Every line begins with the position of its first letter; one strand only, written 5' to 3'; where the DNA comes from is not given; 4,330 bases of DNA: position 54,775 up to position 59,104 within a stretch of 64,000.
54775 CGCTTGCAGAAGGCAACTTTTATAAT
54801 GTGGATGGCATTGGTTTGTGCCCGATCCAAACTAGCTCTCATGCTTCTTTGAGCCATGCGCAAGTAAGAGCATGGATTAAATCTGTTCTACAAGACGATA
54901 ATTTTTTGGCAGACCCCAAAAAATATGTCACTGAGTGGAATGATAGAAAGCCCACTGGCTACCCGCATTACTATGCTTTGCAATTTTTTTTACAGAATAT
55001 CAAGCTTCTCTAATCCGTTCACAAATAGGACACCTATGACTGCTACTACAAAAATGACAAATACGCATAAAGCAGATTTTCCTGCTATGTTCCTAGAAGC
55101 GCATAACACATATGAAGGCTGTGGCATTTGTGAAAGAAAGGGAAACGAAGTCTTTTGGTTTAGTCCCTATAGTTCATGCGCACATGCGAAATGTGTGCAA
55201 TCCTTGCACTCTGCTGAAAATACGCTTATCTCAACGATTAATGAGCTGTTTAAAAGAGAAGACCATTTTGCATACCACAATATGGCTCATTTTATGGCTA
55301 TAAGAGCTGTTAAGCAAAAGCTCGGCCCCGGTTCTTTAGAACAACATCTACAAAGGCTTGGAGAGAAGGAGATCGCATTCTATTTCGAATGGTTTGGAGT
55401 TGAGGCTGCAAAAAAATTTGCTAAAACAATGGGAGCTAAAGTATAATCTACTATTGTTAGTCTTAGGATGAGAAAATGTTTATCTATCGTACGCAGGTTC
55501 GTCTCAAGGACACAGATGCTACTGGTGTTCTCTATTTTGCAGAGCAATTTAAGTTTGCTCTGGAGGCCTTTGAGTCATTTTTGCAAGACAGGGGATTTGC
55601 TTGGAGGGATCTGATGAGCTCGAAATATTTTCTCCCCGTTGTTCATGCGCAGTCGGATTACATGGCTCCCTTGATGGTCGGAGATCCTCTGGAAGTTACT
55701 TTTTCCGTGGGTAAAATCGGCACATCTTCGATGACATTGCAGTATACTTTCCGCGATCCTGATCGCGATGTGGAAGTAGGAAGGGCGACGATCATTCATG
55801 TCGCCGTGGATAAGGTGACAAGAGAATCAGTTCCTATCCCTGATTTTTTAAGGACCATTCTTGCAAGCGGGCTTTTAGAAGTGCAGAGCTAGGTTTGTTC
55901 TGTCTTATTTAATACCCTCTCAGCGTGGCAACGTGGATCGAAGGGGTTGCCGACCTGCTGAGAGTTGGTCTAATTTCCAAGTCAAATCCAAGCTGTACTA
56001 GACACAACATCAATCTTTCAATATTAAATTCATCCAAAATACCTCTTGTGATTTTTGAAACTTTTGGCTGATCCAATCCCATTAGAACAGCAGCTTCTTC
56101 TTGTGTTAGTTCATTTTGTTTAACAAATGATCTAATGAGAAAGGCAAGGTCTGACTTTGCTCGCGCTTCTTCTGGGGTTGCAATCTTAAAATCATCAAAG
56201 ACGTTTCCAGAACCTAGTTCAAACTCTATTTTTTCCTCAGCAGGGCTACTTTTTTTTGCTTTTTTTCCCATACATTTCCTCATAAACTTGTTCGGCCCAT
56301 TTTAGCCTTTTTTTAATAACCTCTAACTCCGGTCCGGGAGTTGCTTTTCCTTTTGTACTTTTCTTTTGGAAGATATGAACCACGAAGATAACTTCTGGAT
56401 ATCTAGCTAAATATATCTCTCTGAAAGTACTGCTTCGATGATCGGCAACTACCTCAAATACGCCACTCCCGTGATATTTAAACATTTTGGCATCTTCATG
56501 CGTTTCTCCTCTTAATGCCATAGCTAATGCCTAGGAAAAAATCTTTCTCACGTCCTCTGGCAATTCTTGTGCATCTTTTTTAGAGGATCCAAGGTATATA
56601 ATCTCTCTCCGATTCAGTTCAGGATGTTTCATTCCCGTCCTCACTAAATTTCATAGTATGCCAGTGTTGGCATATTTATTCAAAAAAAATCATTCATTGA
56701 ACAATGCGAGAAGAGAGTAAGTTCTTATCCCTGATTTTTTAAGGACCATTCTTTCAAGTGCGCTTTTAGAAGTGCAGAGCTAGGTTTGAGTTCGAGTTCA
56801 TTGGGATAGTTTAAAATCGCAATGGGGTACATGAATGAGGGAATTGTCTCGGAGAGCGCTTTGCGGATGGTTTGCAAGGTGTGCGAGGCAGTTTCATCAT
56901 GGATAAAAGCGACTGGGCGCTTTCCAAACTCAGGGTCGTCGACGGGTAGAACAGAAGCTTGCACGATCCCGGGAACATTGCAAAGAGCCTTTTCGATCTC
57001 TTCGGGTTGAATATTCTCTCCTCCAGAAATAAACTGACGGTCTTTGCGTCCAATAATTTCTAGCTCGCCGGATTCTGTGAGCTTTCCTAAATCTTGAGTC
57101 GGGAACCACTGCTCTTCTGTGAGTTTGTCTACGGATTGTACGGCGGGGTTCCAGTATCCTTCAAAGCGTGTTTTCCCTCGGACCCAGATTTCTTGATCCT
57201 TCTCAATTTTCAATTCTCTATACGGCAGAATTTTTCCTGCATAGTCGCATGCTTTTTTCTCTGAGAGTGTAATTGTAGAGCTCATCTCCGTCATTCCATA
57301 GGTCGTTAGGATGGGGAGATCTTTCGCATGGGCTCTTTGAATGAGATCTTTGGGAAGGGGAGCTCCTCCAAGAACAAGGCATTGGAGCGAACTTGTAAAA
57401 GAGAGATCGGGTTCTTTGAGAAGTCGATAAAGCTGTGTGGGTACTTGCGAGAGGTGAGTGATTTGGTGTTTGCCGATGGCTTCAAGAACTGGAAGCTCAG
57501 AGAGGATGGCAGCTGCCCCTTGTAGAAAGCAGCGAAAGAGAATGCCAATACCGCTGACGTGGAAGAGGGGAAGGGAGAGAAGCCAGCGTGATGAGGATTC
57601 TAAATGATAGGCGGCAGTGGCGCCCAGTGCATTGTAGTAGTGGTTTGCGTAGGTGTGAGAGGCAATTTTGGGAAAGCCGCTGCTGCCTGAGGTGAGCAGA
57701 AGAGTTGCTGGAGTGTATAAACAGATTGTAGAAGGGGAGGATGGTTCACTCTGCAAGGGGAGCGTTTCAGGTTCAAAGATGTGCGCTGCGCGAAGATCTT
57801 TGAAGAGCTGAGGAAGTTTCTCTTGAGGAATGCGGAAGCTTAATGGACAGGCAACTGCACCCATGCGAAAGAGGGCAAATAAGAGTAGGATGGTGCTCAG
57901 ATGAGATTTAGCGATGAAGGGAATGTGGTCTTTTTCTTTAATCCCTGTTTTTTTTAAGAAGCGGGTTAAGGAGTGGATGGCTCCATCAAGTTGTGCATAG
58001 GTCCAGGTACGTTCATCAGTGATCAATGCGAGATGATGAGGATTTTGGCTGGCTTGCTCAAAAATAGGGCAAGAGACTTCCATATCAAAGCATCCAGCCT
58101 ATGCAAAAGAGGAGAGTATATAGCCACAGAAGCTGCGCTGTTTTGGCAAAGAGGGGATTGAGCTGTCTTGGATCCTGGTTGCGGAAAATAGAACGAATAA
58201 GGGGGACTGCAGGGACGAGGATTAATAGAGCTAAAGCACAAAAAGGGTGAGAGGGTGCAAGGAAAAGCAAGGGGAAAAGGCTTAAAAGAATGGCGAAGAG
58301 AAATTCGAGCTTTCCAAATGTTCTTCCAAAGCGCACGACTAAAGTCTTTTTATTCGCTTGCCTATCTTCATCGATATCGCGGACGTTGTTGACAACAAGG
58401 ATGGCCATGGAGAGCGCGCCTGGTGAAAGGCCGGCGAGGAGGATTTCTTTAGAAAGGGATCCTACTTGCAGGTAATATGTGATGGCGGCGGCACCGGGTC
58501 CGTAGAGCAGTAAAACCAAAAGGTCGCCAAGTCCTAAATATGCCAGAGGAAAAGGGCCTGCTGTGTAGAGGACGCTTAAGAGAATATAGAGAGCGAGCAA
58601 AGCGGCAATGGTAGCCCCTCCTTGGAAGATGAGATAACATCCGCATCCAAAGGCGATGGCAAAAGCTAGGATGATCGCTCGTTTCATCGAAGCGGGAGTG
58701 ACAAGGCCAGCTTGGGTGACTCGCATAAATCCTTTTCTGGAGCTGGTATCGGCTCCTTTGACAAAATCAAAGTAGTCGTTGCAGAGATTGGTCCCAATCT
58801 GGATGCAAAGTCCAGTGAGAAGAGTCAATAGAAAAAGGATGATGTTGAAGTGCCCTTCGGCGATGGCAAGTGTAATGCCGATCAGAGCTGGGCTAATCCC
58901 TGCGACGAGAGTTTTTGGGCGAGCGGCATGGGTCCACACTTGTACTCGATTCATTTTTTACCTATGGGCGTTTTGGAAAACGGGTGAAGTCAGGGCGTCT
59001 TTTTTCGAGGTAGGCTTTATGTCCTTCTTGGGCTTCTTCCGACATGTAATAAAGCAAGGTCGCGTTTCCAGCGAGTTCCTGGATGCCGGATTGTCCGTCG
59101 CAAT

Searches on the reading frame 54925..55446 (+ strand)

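Call 64: search_protein_families(library=pfam, proteins=[window:54925-55446:+], max_evalue=10)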
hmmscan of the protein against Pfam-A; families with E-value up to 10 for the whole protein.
window:54925-55446:+ (173 aa): 2 families
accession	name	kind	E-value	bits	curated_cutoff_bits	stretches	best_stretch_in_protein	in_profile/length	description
PF21672.2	COMM_HN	-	0.05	14.6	23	1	90-146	29-90/103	COMMD2-7/10, HN domain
PF16804.11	DUF5071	-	0.27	12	27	1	87-150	42-103/119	Domain of unknown function (DUF5071)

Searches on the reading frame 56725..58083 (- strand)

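Call 64: search_protein_families(library=pfam, proteins=[window:56725-58083:-], max_evalue=10)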
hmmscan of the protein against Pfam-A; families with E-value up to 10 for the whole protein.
window:56725-58083:- (452 aa): 3 families
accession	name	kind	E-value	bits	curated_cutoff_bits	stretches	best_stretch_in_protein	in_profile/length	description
PF00501.34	AMP-binding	-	2.5e-50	171.8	29.9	2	119-311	158-384/384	AMP-binding enzyme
PF13193.12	AMP-binding_C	-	3.3e-07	31.6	24.5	1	362-424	1-64/76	AMP-binding enzyme C-terminal domain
PF22025.1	ThiI_fer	-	0.23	12.4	25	1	335-377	31-72/72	ThiI ferredoxin-like domain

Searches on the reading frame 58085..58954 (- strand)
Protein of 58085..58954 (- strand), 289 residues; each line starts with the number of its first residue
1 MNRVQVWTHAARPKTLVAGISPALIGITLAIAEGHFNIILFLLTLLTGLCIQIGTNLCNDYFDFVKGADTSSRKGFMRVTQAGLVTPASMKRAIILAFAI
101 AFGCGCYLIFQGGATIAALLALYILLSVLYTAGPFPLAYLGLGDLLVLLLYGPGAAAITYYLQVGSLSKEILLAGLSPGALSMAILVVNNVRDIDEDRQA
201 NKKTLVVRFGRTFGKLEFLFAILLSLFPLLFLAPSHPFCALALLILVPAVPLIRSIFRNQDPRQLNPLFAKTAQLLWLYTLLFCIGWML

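Call 64: search_protein_families(library=pfam, proteins=[window:58085-58954:-], max_evalue=10)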
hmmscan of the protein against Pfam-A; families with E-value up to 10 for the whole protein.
window:58085-58954:- (289 aa): 2 families
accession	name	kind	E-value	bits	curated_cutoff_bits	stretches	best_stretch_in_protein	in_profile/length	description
PF01040.23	UbiA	-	4.3e-34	118.4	34.2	1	21-271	3-246/250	UbiA prenyltransferase family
PF03208.24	PRA1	-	8.7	6.4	30.1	1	192-258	78-133/143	PRA1 family protein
